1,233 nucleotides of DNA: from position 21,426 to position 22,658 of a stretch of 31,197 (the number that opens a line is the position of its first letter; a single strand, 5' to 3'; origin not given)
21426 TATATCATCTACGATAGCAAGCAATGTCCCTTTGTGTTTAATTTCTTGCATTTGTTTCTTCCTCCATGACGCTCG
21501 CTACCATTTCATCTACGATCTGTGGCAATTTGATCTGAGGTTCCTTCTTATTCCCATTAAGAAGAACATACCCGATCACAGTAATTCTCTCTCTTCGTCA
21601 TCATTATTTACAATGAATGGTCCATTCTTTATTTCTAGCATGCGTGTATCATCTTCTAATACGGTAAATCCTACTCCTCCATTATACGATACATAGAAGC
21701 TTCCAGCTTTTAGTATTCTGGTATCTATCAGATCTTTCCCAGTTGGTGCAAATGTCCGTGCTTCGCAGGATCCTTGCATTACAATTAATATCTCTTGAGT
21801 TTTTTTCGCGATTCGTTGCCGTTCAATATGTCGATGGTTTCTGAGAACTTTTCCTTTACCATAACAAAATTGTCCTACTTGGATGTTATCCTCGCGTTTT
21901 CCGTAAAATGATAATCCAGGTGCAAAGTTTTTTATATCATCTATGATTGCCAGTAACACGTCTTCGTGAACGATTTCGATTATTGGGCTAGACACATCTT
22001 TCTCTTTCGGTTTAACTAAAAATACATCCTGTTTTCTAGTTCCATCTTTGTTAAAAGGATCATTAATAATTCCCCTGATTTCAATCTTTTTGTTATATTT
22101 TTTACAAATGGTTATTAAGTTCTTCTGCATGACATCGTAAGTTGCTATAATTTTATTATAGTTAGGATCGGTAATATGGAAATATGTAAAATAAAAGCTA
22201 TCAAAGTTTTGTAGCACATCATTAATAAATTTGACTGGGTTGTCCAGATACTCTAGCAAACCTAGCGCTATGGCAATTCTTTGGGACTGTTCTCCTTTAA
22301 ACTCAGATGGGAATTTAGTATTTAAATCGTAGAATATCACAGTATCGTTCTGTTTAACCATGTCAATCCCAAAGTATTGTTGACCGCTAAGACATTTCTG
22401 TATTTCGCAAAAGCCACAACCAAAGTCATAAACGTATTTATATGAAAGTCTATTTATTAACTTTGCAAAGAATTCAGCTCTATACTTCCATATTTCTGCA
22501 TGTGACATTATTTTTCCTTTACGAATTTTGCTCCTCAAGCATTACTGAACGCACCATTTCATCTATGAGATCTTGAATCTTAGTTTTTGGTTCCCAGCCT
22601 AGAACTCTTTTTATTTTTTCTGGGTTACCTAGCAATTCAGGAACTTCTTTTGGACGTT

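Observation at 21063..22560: Segmental tandem duplication: GMD 3'-end relic plus duplicated FdtA-like cupin, with 34-nt direct repeats and a methyltransferase-cupin fusion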

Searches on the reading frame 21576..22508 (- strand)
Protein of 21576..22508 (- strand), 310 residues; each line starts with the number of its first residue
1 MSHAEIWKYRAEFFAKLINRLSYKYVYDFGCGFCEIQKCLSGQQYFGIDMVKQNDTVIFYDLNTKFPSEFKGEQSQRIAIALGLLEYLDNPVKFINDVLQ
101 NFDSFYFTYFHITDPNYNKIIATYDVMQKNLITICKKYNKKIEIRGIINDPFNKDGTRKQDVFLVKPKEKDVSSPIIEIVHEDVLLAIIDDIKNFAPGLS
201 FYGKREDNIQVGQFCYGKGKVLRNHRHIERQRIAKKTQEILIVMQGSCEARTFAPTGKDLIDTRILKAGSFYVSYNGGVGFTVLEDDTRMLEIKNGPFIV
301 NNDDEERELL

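Call 6: search_protein_families(library=pfam, proteins=[window:21576-22508:-], max_evalue=0.01)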
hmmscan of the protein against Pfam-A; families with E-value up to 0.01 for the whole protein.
window:21576-22508:- (310 aa): 1 family
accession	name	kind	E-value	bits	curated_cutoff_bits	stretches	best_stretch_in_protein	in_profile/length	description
PF05148.21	Methyltransf_8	-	0.008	16.5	27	0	15-100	65-149/219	Hypothetical methyltransferase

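Call 9: search_protein_families(library=ncbifam, proteins=[window:21576-22508:-], max_evalue=1)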
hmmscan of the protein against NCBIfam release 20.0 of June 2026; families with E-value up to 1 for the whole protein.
window:21576-22508:- (310 aa): 2 families
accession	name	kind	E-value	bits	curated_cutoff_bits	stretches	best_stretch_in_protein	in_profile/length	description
TIGR04366.1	cupin_WbuC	subfamily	1.1e-07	31.8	42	1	205-304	30-125/132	WbuC family cupin fold metalloprotein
NF011713.0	PRK15134.1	equivalog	0.16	10.6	834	1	63-85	419-441/529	microcin C ABC transporter ATP-binding protein YejF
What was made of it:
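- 21576..21983 (-): Cupin1, the C-terminal domain of the 310-aa fusion protein (whole gene 21576-22508). TIGR04366 WbuC 31.8 bits against a cut-off of 42 (call 9).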

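Call 18: find_homologous_proteins(query=window:21576-22508:-, max_evalue=0.001)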
Query window:21576-22508:- (310 aa): 1 proteins with E <= 0.001 among 586 candidates.
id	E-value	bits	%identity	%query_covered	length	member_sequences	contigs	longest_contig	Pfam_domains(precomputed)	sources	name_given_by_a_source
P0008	5.4e-208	707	100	100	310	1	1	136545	-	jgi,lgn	jgi:hypothetical protein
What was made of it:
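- Tried and rejected: The word-indexed search found only the protein itself (call 18).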

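Call 23: find_encoding_contigs(protein=P0008, flank=10000, max_places=6)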
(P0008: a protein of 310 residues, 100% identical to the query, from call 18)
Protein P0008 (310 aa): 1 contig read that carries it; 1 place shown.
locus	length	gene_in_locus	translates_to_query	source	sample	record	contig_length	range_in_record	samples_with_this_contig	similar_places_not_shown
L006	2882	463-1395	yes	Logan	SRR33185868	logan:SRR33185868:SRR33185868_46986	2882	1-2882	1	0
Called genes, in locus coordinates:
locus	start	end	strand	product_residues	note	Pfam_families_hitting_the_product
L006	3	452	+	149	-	?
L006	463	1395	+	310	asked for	-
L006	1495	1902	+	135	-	-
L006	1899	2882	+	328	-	?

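Call 26: search_protein_representatives(protein=window:21576-22508:-)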
Query: 310 residues. Proteins with E-value up to 0.001 (for the whole library): 927; up to 1e-10: 104; up to 1e-30: 4. The best 150 are listed.
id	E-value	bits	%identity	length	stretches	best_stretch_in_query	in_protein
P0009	8.5e-36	140.2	52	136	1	178-310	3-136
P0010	1.5e-34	136.2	51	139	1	182-309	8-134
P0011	3.6e-33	131.6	50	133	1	178-310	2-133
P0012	1.5e-31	126.3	39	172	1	5-166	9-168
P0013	1.4e-26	109.9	47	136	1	182-310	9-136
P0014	8.2e-24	100.9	39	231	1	8-165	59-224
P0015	1.2e-23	100.3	58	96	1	222-310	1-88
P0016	8.2e-23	97.6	36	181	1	7-165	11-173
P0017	8.3e-23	97.6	47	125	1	185-309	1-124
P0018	4.0e-22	95.3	41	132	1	4-111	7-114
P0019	1.6e-21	93.4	41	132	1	179-306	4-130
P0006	4.5e-21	91.9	43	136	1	177-308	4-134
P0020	2.1e-20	89.7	44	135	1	177-307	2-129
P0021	2.9e-20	89.2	34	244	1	7-165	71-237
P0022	1.2e-19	87.2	41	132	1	178-305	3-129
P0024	1.4e-18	83.7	35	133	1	178-307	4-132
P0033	2.5e-16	76.3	35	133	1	177-307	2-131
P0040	3.2e-15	72.7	39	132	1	177-306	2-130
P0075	2.0e-12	63.5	34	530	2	174-307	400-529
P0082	5.2e-12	62.1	36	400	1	176-306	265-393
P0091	1.7e-11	60.4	29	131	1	182-305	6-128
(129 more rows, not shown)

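Call 28: search_protein_families(library=ncbifam, proteins=[P0075, P0082, P0012, P0014, P0021, P0009, P0024, P0033, P0040, P0091], max_evalue=0.01)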
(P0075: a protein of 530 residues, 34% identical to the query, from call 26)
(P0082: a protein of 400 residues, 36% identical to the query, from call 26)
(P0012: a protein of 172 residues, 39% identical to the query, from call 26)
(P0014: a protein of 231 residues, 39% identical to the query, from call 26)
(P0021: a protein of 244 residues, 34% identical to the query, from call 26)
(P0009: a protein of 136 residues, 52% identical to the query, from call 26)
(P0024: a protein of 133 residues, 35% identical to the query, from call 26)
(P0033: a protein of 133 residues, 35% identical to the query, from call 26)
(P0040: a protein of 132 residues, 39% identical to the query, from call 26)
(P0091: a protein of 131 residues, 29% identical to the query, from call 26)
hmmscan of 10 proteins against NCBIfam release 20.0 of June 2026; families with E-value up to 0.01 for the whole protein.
P0075 (530 aa): 2 families
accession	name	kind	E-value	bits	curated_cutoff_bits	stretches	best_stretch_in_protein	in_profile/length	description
TIGR04366.1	cupin_WbuC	subfamily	0.00024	21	42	1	431-523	31-122/132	WbuC family cupin fold metalloprotein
NF045667.1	MTase_DVU1556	equivalog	0.0012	18.3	155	1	88-245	10-169/213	DVU_1556 family methyltransferase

P0082 (400 aa): 74 families (the best 25 are shown)
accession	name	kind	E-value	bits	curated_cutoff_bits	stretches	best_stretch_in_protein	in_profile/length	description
NF041820.1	daptide_MTase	equivalog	1.7e-19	70.3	175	1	3-225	6-222/243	daptide-type RiPP biosynthesis methyltransferase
TIGR02021.1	BchM-ChlM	equivalog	1.2e-18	67.3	158.9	1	8-120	26-136/218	magnesium protoporphyrin IX methyltransferase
NF043040.1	corrin_prot_MT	hypoth_equivalog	1.4e-17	63.8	180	1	39-161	42-168/216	corrinoid protein-associated methyltransferase CpaM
NF051855.1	GlySarMtaseBact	equivalog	6.9e-14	52.1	350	1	23-153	40-170/259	glycine/sarcosine N-methyltransferase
TIGR01983.1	UbiG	equivalog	3.1e-13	49.6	102.95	1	36-145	47-155/228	bifunctional 2-polyprenyl-6-hydroxyphenol methylase/3-demethylubiquinol 3-O-methyltransferase UbiG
NF008992.0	PRK12335.1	equivalog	2.6e-12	46.5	303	1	19-113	103-197/289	SAM-dependent methyltransferase TehB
NF001244.0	PRK00216.1-5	equivalog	9.6e-12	44.7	216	1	37-106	47-121/236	bifunctional demethylmenaquinone methyltransferase/2-methoxy-6-polyprenyl-1,4-benzoquinol methylase UbiE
TIGR01934.1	MenG_MenH_UbiE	subfamily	1.3e-11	44.2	158.35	1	36-110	37-114/223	ubiquinone/menaquinone biosynthesis methyltransferase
TIGR02072.1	BioC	equivalog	1.2e-10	41.6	184.95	1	37-113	33-108/244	malonyl-ACP O-methyltransferase BioC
TIGR03534.1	RF_mod_PrmC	equivalog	2.5e-10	40.2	199.1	1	39-108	89-162/253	peptide chain release factor N(5)-glutamine methyltransferase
NF008823.0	PRK11873.1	subfamily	4.2e-10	39.6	263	1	40-107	79-150/272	arsenite methyltransferase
NF045667.1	MTase_DVU1556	equivalog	4.2e-10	39.4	155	1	39-108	23-90/213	DVU_1556 family methyltransferase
NF001243.0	PRK00216.1-4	equivalog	7.2e-10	38.6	235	1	8-110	16-124/237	demethylmenaquinone methyltransferase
NF011529.0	PRK14968.1-3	equivalog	7.9e-10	38.5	162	1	38-107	34-103/198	putative methyltransferase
TIGR00477.1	tehB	equivalog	8.4e-10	38.4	219.5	1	27-113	65-148/238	tellurite resistance methyltransferase TehB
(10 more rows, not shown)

P0012 (172 aa): 0 families

P0014 (231 aa): 0 families

P0021 (244 aa): 0 families

P0009 (136 aa): 1 family
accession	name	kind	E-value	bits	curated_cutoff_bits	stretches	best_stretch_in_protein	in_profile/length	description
TIGR04366.1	cupin_WbuC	subfamily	2.9e-05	24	42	1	47-129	46-124/132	WbuC family cupin fold metalloprotein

P0024 (133 aa): 1 family
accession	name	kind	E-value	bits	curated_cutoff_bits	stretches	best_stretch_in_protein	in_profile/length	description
TIGR04366.1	cupin_WbuC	subfamily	1.1e-05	25.3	42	1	39-126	38-122/132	WbuC family cupin fold metalloprotein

P0033 (133 aa): 1 family
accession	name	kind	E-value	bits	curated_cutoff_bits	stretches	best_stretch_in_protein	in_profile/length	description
TIGR04366.1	cupin_WbuC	subfamily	7e-07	29.2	42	1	49-127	49-124/132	WbuC family cupin fold metalloprotein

P0040 (132 aa): 1 family
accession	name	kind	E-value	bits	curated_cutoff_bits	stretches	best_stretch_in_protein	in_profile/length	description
TIGR04366.1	cupin_WbuC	subfamily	3.4e-12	46.4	42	1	49-127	49-124/132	WbuC family cupin fold metalloprotein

P0091 (131 aa): 1 family
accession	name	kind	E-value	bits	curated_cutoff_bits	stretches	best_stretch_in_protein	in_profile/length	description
TIGR04366.1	cupin_WbuC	subfamily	1.6e-08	34.5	42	1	24-126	25-124/132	WbuC family cupin fold metalloprotein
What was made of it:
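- On WbuC family cupin (TIGR04366): Some more distant relatives pass, such as P0040 at 46.4 bits (call 28).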

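Call 29: search_protein_families(library=pfam, proteins=[P0075, P0082, P0012, P0014, P0021, P0009, P0024, P0033, P0040, P0091], max_evalue=0.01)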
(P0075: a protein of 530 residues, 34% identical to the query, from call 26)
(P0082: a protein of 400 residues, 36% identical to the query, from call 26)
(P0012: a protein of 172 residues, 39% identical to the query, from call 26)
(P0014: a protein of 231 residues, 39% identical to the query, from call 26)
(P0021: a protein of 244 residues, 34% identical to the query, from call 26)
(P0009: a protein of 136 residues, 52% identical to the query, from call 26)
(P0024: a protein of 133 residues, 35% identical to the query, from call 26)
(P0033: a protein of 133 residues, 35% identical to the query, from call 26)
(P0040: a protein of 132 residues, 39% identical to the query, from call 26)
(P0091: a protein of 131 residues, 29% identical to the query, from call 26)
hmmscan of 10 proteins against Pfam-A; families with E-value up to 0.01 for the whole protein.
P0075 (530 aa): 5 families
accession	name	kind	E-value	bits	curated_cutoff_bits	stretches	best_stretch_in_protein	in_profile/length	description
PF08484.17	Methyltransf_14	-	1e-33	116.8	23.5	1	270-390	39-160/160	C-methyltransferase C-terminal domain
PF13489.12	Methyltransf_23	-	3.2e-12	46.9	27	1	94-238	19-161/164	Methyltransferase domain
PF08421.16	Methyltransf_13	-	3.4e-11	43.6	31.3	1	9-67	1-62/62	Putative zinc binding domain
PF08242.18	Methyltransf_12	-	0.0011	20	30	1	105-195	1-98/98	Methyltransferase domain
PF01564.23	Spermine_synth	-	0.0028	17.7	22.9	0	179-222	112-153/186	Spermine/spermidine synthase domain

P0082 (400 aa): 18 families
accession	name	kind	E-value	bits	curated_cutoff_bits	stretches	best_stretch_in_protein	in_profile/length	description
PF13649.12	Methyltransf_25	-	1.3e-22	80.7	27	1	42-137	1-97/97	Methyltransferase domain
PF08241.18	Methyltransf_11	-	1.5e-17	64.4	21.2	1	43-140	1-94/95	Methyltransferase domain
PF13847.12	Methyltransf_31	-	1.7e-17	63.9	27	1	40-142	5-110/145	Methyltransferase domain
PF08242.18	Methyltransf_12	-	4.1e-12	47.1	30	1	43-138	1-97/98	Methyltransferase domain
PF13489.12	Methyltransf_23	-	1.6e-10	41.4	27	1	25-156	10-124/164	Methyltransferase domain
PF03848.20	TehB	-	9.2e-09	35.4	20.4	1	37-115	29-108/193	Tellurite resistance protein TehB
PF05175.20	MTS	-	4.7e-08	33.3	23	1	30-108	25-104/170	Methyltransferase small domain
PF01209.24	Ubie_methyltran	-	1.1e-07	31.9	20.1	1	36-110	45-124/233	ubiE/COQ5 methyltransferase family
PF05401.17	NodS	-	2.1e-06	28.2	24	1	38-142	43-145/201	Nodulation protein S (NodS)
PF02353.26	CMAS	-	1.6e-05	24.8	27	1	40-144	64-167/273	Mycolic acid cyclopropane synthetase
PF01728.25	FtsJ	-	2.1e-05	25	24.1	1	38-108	21-97/181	FtsJ-like methyltransferase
PF00398.26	RrnaAD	-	0.00028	20.5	24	1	38-118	30-112/263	Ribosomal RNA adenine dimethylase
PF09445.16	Methyltransf_15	-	0.0008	19.5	22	1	40-104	2-68/165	RNA cap guanine-N2 methyltransferase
PF01225.30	Mur_ligase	-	0.0011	19.7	21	0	47-80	10-44/95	Mur ligase family, catalytic domain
PF08003.17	Methyltransf_9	-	0.0013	18.2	23.8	1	36-125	113-204/315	Protein of unknown function (DUF1698)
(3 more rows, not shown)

P0012 (172 aa): 1 family
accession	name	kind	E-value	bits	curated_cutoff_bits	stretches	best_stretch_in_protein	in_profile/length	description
PF05148.21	Methyltransf_8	-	0.0031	17.8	27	1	28-71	74-117/219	Hypothetical methyltransferase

P0014 (231 aa): 0 families

P0021 (244 aa): 0 families

P0009 (136 aa): 0 families

P0024 (133 aa): 0 families

P0033 (133 aa): 0 families

P0040 (132 aa): 0 families

P0091 (131 aa): 0 families

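Call 45: find_encoding_contigs(protein=P0012, flank=6000, max_places=4)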
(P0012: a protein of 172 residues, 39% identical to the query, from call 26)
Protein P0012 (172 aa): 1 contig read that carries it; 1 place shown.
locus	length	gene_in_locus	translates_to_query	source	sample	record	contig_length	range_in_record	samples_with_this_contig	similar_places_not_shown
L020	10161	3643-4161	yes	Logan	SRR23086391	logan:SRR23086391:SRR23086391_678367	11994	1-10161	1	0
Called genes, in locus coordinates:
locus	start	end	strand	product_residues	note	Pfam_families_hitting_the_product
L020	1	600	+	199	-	?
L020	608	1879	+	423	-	PF02310:B12-binding, PF04055:Radical_SAM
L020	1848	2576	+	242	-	PF08003:Methyltransf_9 (weak), PF01209:Ubie_methyltran (weak), PF13489:Methyltransf_23, PF08241:Methyltransf_11, PF08242:Methyltransf_12, PF13649:Methyltransf_25, PF13847:Methyltransf_31 (weak)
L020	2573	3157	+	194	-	PF13489:Methyltransf_23, PF13649:Methyltransf_25 (weak), PF08241:Methyltransf_11 (weak)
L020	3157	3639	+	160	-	PF00132:Hexapep, PF14602:Hexapep_2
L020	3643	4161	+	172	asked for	-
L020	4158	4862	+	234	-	PF13489:Methyltransf_23, PF08003:Methyltransf_9, PF13649:Methyltransf_25, PF13847:Methyltransf_31 (weak), PF08241:Methyltransf_11, PF08242:Methyltransf_12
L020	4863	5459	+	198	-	PF08241:Methyltransf_11 (faint)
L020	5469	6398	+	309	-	PF13524:Glyco_trans_1_2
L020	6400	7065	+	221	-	PF05050:Methyltransf_21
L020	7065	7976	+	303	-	PF00852:Glyco_transf_10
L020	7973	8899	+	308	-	PF13524:Glyco_trans_1_2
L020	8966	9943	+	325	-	PF01370:Epimerase, PF16363:GDP_Man_Dehyd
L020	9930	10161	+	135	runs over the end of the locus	-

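Call 54: find_encoding_contigs(protein=P0075, flank=5000, max_places=3)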
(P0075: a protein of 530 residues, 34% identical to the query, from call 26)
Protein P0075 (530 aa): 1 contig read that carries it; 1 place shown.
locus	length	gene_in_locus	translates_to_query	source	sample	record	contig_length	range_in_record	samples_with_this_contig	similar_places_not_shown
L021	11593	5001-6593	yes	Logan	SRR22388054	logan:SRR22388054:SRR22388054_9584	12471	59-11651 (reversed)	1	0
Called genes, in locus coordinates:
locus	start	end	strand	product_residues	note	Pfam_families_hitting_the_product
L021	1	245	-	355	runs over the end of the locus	?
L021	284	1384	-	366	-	PF13439:Glyco_transf_4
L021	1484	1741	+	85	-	-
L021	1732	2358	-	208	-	-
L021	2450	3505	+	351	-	PF01370:Epimerase, PF04321:RmlD_sub_bind (weak), PF16363:GDP_Man_Dehyd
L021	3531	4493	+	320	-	PF01370:Epimerase, PF04321:RmlD_sub_bind (weak), PF05368:NmrA (faint), PF16363:GDP_Man_Dehyd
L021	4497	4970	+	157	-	PF00293:NUDIX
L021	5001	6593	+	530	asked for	PF08421:Methyltransf_13, PF13489:Methyltransf_23, PF08484:Methyltransf_14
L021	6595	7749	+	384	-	PF00155:Aminotran_1_2 (weak), PF01041:DegT_DnrJ_EryC1, PF00266:Aminotran_5 (weak), PF01053:Cys_Met_Meta_PP, PF01212:Beta_elim_lyase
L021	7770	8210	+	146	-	PF14667:Polysacc_synt_C, PF00190:Cupin_1, PF07883:Cupin_2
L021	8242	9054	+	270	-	PF01135:PCMT (faint), PF05575:V_cholerae_RfbT (faint), PF05050:Methyltransf_21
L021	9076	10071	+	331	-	PF01408:GFO_IDH_MocA, PF03807:F420_oxidored (faint), PF22725:GFO_IDH_MocA_C3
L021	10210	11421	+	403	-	PF03721:UDPG_MGDP_dh_N, PF00984:UDPG_MGDP_dh, PF03720:UDPG_MGDP_dh_C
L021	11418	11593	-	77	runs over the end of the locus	?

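Call 55: find_encoding_contigs(protein=P0082, flank=5000, max_places=3)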
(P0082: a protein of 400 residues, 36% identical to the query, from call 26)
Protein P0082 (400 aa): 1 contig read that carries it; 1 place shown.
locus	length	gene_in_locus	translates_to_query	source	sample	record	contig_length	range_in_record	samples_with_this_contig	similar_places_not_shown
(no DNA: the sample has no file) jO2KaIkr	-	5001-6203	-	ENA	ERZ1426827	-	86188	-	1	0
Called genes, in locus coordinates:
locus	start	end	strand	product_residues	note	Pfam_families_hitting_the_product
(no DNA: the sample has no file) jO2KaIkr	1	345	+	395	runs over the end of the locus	PF01075:Glyco_transf_9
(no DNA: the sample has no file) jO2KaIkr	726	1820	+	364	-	PF04055:Radical_SAM, PF13353:Fer4_12 (weak), PF13186:SPASM (weak)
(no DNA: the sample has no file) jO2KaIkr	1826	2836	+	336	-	PF00535:Glycos_transf_2, PF10111:Glyco_tranf_2_2 (weak), PF13641:Glyco_tranf_2_3, PF13632:Glyco_trans_2_3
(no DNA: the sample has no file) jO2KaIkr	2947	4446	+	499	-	-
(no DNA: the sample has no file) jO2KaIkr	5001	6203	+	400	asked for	PF03848:TehB, PF01209:Ubie_methyltran, PF05175:MTS, PF13489:Methyltransf_23, PF13847:Methyltransf_31, PF08241:Methyltransf_11, PF08242:Methyltransf_12, PF13649:Methyltransf_25, +3 more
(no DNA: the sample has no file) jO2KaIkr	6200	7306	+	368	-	PF01041:DegT_DnrJ_EryC1, PF00155:Aminotran_1_2 (weak)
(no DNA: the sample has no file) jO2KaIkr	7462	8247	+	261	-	PF13489:Methyltransf_23 (weak), PF08242:Methyltransf_12 (weak)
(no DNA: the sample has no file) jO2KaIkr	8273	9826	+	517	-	PF03023:MurJ, PF01554:MatE (weak)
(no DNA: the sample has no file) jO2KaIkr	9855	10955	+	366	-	-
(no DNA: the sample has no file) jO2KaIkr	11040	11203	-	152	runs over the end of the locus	PF00588:SpoU_methylase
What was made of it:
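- Two unrelated methyltransferase-cupin fusions, P0075 and P0082, are each followed by a DegT aminotransferase (calls 28, 29, 54, 55). Independent methyltransferase-cupin fusions argue that such a fusion is useful (calls 28, 29, 54, 55).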

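Call 60: predict_structure(alignment_id=A2)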
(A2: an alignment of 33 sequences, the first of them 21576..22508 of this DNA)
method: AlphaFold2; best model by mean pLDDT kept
length: 310 residues; sequences in the alignment: 33
mean_pLDDT: 75.5   pTM: 0.48
mean pLDDT of the five models: 75.5, 75.2, 74.7, 74.2, 73.8
residues with pLDDT >= 90: 128; 70-90: 54; 50-70: 77; < 50: 51
segments of 3 or more residues with pLDDT < 50: 73-75, 85-91, 102-114, 145-149, 160-172
pLDDT, mean of each block of 10 residues (from residue 1): 76 93 90 95 93 88 59 50 45 52 45 49 63 65 49 54 42 76 95 76 76 96 91 75 98 97 97 95 98 80 84
secondary structure, 60 per line:
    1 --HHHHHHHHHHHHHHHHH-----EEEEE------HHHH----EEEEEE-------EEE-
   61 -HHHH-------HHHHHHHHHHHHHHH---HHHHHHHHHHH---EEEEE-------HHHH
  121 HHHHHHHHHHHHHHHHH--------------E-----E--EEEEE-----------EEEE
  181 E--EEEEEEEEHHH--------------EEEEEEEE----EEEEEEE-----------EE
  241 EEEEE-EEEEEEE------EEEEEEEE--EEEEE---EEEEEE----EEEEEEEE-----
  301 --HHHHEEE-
elements in order: H3-19 E25-29 H36-39 E44-49 E57-59 H62-65 H73-87 H91-101 E105-109 H117-137 E161-165 E177-181 E184-191 E209-216 E221-227 E239-245 E247-253 E260-267 E270-274 E278-283 E288-295 H303-306 E307-309
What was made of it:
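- The methyltransferase domain folded with low confidence (call 60).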

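Call 62: fold_search(model_id=the predicted structure, library=pdb)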
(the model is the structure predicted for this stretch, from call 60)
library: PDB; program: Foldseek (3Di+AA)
matches with E <= 10: 1875; with E <= 0.001: 455
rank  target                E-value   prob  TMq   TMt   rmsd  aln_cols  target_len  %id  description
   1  5flj_L                3.1e-06  1.00  0.25  0.40   6.9       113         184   17  enzyme-substrate-dioxygen complex of Ni-quercetinase (released 2016-06-01)
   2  5flh_B                4.6e-06  1.00  0.25  0.41   7.0       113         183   17  Free state of Ni-quercetinase (released 2016-06-01)
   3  5flj_A                5.2e-06  1.00  0.25  0.40   6.9       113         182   17  enzyme-substrate-dioxygen complex of Ni-quercetinase (released 2016-06-01)
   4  5flh_A                5.5e-06  1.00  0.25  0.39   6.9       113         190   17  Free state of Ni-quercetinase (released 2016-06-01)
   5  9uyw_A                7.8e-06  1.00  0.32  0.49   4.5       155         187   11  Crystal structure of apo-form artificial metalloprotein incorporating a TP ligand (released 2025-10-15)
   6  2vqa_A                1.1e-05  1.00  0.24  0.21  12.4       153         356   17  Protein-folding location can regulate Mn versus Cu- or Zn-binding. Crystal Structure of MncA. (released 2008-10-28)
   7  1pm7_A                1.2e-05  1.00  0.31  0.46   5.0       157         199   15  RmlC (dTDP-6-DEOXY-D-XYLO-4-HEXULOSE 3,5-EPIMERASE)STRUCTURE FROM MYCOBACTERIUM TUBERCULOSIS AND INHIBITOR DESIGN. THE (released 2003-12-09)
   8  9j9t_A                1.3e-05  1.00  0.32  0.51   5.2       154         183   12  artificial mononuclear Zn-bound metalloprotein 4 (M4:Zn) (released 2025-07-02)
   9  7nzp_AAA              1.3e-05  1.00  0.26  0.42   6.8       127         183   12  D-lyxose isomerase from the hyperthermophilic archaeon Thermofilum sp complexed with D-fructose (released 2021-10-13)
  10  2uy8                  1.3e-05  1.00  0.26  0.22  13.4       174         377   20  R92A mutant of Bacillus subtilis Oxalate Decarboxylase OxdC (released 2007-08-21)
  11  2ixl_C                1.4e-05  1.00  0.33  0.49   4.5       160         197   11  RmlC S. suis with dTDP-rhamnose (released 2006-10-26)
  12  2d5h_F                1.5e-05  1.00  0.25  0.21  11.6       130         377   14  Crystal Structure of Recombinant Soybean Proglycinin A3B4 subunit, its Comparison with Mature Glycinin A3B4 subunit, R (released 2006-11-14)
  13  2y0o                  1.5e-05  1.00  0.26  0.45  13.0       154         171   13  The structure of a D-lyxose isomerase from the sigmaB regulon of Bacillus subtilis (released 2011-05-25)
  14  5hi0                  1.5e-05  1.00  0.25  0.21  12.2       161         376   18  The Substrate Binding Mode and Chemical Basis of a Reaction Specificity Switch in Oxalate Decarboxylase (released 2016-04-06)
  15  5wpw_B                1.7e-05  1.00  0.25  0.21  15.0       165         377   11  Crystal structure of coconut allergen cocosin (released 2017-10-25)
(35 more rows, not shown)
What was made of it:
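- Tried and rejected: The model there was low-confidence and all hits came from the cupin half (calls 60, 62).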
